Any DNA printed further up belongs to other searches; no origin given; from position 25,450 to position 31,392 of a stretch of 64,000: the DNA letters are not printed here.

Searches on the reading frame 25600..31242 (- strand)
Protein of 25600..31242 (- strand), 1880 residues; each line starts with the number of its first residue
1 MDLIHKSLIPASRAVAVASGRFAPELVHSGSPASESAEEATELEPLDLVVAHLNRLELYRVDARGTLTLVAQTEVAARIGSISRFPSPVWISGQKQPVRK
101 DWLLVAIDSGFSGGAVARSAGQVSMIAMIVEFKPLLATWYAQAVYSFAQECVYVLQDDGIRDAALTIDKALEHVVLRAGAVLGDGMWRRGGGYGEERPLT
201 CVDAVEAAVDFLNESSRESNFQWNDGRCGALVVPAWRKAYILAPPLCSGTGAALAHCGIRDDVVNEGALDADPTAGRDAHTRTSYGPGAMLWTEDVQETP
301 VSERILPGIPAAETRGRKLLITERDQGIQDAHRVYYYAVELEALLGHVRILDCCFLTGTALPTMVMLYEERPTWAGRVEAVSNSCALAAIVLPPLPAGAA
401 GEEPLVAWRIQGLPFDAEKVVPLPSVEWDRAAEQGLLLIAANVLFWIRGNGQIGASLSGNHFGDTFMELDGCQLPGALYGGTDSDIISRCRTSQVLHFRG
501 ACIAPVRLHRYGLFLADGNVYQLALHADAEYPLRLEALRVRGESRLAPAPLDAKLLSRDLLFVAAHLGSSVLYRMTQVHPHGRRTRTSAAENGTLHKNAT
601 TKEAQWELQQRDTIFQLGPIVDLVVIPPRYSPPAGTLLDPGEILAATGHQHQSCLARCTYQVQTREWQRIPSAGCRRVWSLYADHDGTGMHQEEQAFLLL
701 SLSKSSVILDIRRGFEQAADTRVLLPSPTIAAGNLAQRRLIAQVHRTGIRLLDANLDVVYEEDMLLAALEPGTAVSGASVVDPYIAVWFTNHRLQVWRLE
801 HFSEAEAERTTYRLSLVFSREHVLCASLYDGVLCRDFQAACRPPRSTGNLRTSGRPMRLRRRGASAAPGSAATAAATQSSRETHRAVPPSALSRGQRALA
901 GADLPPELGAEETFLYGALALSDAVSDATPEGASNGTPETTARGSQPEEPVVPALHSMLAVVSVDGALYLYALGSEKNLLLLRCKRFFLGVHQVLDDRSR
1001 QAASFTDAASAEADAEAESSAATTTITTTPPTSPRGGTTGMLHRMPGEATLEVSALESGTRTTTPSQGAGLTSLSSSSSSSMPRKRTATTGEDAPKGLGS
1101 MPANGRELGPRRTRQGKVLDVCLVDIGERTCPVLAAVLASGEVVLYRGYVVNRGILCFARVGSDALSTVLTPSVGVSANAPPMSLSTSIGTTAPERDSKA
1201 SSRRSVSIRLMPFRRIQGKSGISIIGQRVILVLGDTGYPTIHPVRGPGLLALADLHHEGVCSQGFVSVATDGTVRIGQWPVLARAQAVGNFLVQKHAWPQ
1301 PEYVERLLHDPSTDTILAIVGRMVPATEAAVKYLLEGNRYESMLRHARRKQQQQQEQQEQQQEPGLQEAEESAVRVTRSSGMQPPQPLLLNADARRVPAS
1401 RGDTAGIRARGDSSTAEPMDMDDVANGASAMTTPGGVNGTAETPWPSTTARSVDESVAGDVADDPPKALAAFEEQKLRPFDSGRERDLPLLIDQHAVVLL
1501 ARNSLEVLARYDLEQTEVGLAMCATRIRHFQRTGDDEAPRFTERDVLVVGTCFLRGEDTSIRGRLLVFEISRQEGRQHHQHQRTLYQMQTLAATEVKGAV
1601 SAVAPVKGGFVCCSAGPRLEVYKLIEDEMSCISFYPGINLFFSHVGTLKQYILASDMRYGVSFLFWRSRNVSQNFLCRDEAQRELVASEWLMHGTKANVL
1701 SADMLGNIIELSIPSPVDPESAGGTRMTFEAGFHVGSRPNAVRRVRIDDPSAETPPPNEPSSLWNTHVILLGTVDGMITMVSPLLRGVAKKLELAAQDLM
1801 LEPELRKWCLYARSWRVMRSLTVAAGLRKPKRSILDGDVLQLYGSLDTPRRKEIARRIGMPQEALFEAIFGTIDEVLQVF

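Call 8: search_protein_families(library=pfam, proteins=[window:25600-31242:-])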
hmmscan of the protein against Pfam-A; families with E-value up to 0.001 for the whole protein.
window:25600-31242:- (1880 aa): 3 families
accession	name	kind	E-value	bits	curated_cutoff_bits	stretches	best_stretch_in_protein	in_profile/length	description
PF03178.21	CPSF_A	-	9.2e-38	130.8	27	1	1497-1843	4-317/319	CPSF A subunit region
PF23726.1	Beta-prop_RSE1_2nd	-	7.7e-11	42.2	30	1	672-801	15-137/327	RSE1/DDB1/CPSF1 second beta-propeller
PF10433.15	Beta-prop_RSE1_1st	-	1.5e-06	27.9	26.9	1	47-110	17-72/351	RSE1/DDB1/CPSF1 first beta-propeller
